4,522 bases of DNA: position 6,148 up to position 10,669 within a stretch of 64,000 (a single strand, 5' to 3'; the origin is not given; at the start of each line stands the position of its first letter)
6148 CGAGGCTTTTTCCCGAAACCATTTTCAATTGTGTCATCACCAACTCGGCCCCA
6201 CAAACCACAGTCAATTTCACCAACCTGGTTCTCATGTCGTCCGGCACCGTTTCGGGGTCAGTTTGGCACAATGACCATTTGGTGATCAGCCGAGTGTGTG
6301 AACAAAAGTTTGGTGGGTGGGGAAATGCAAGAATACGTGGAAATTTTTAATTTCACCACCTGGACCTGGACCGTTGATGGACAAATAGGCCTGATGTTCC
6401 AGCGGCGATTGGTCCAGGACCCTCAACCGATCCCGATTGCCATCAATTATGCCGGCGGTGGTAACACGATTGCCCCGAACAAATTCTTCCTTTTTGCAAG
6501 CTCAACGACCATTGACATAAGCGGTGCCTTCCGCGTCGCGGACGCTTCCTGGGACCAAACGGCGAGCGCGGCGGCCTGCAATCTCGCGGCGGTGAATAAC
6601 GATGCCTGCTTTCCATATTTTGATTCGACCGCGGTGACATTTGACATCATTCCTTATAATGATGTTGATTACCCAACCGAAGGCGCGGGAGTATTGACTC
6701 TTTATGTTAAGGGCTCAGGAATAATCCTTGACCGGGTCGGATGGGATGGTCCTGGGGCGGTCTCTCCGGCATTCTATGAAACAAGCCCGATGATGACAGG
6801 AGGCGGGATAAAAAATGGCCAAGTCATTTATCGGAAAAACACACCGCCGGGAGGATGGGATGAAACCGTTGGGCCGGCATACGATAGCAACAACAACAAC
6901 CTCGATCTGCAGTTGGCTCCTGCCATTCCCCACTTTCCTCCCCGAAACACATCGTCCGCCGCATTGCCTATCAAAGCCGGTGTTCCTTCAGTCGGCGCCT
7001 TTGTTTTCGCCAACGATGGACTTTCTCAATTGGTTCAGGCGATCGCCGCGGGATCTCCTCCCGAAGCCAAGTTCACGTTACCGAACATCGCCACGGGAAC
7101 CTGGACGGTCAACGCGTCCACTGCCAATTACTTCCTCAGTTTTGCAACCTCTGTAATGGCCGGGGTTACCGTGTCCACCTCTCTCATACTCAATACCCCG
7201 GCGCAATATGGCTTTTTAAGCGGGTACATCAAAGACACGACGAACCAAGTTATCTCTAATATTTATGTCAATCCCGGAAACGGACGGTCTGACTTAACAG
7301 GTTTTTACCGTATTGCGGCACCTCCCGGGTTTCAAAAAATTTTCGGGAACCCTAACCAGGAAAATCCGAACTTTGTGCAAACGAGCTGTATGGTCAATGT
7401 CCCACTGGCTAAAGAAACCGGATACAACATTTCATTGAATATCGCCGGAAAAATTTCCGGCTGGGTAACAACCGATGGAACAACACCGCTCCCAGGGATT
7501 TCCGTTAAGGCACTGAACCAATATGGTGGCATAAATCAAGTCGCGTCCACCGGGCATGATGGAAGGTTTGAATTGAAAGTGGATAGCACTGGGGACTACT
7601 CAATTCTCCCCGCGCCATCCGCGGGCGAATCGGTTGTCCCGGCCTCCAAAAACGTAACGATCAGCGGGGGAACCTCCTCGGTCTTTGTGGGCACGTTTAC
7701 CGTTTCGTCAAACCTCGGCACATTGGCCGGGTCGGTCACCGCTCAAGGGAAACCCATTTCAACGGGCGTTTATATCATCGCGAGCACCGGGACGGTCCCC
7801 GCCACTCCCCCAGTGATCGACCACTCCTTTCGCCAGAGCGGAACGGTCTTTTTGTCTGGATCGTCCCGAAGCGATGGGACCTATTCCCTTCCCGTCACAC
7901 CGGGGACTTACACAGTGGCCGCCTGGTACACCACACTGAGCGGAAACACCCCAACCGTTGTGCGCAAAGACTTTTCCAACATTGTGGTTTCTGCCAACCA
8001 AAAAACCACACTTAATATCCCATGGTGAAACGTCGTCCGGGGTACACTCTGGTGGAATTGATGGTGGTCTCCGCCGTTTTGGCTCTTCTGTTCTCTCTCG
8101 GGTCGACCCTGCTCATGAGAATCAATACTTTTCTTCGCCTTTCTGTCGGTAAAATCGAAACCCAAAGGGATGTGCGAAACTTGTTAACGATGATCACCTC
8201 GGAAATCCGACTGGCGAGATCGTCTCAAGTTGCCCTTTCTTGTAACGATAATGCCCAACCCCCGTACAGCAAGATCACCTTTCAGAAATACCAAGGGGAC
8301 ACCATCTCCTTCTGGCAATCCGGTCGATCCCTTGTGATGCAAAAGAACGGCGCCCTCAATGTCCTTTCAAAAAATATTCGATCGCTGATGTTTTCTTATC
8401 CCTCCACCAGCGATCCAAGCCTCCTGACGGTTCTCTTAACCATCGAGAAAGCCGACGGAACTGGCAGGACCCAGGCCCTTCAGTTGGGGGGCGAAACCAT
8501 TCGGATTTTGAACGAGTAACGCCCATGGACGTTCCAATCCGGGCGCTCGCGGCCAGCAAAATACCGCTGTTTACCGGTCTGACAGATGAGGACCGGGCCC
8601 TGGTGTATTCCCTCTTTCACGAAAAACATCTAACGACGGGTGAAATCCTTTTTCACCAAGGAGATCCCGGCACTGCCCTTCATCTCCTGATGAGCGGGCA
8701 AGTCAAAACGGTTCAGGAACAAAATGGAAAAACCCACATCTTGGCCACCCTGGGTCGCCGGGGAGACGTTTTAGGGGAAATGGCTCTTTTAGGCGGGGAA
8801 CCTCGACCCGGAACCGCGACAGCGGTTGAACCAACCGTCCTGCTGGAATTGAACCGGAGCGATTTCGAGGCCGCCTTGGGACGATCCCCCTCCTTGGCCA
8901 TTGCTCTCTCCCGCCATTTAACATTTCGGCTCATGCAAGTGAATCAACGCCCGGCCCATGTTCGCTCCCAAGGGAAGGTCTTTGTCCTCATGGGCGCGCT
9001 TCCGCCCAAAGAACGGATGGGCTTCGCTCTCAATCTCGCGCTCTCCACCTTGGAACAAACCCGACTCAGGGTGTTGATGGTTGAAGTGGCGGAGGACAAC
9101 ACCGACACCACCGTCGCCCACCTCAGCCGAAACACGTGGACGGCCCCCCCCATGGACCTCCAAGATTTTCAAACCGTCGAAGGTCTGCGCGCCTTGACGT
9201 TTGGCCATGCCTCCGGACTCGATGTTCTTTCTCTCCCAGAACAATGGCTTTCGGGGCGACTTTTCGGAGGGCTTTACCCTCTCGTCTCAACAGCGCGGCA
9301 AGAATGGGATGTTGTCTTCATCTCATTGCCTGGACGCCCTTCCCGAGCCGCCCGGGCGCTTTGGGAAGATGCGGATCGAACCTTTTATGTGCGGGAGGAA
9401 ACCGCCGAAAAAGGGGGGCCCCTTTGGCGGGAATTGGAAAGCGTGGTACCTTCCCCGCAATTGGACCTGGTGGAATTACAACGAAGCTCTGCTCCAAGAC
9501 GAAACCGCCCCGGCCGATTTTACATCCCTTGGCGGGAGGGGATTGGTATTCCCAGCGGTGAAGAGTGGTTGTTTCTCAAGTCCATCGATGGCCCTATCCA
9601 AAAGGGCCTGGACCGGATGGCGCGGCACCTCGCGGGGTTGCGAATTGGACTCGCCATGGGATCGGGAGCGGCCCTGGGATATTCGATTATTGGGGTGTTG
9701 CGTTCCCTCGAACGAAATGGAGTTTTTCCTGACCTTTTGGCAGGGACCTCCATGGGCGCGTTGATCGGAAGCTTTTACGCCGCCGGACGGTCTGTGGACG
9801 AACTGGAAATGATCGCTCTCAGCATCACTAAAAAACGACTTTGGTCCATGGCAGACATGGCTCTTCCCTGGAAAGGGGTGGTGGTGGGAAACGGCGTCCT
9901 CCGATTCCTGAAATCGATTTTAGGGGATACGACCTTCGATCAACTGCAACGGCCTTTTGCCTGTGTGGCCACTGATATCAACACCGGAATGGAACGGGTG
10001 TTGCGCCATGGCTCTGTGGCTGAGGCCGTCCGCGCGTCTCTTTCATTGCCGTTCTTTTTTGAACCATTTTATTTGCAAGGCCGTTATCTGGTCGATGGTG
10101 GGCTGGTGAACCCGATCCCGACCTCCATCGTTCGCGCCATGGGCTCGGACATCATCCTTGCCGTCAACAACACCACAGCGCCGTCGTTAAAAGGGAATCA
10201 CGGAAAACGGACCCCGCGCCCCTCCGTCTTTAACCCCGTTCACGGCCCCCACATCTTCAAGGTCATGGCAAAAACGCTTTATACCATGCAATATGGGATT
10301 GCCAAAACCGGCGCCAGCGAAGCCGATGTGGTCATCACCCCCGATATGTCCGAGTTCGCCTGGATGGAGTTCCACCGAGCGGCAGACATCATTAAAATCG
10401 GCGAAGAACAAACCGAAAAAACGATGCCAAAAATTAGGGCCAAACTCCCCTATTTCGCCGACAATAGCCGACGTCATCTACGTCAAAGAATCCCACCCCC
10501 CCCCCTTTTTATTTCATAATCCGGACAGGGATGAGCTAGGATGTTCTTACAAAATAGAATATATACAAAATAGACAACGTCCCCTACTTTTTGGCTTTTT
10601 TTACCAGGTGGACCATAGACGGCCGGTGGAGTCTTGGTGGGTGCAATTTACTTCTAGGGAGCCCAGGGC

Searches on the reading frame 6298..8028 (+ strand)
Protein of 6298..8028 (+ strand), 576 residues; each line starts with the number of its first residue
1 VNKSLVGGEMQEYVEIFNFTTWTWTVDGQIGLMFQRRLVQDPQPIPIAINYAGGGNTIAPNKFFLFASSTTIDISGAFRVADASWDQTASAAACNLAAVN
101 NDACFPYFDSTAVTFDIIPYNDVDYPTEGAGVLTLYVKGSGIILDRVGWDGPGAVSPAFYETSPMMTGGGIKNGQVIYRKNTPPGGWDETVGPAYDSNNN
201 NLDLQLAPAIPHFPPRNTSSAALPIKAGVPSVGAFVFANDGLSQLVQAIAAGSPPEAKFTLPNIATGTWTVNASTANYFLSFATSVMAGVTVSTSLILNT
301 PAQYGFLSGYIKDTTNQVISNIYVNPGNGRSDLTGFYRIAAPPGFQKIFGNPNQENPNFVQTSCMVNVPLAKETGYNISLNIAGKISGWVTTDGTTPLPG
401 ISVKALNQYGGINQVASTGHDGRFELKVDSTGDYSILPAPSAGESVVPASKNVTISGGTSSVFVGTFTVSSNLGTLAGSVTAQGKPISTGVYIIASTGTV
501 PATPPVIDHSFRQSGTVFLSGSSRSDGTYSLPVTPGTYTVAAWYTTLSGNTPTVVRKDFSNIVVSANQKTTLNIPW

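Call 72: search_protein_families(library=pfam, max_evalue=0.00001, proteins=[window:6298-8028:+])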
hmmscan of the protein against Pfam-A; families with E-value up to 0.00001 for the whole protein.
window:6298-8028:+ (576 aa): 1 family
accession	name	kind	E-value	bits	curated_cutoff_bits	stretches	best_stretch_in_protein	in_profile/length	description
PF13620.12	CarboxypepD_reg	-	3e-11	43.9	32.3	0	386-438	2-54/82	Carboxypeptidase regulatory-like domain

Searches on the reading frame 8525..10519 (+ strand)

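Call 72: search_protein_families(library=pfam, max_evalue=0.00001, proteins=[window:8525-10519:+])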
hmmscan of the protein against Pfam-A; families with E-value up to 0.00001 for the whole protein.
window:8525-10519:+ (664 aa): 2 families
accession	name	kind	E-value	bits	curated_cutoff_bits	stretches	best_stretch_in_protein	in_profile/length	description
PF01734.28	Patatin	-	4.3e-28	99.3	27.7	1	376-535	1-189/191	Patatin-like phospholipase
PF00027.35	cNMP_binding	-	1.3e-22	80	27.5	1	34-119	2-87/89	Cyclic nucleotide-binding domain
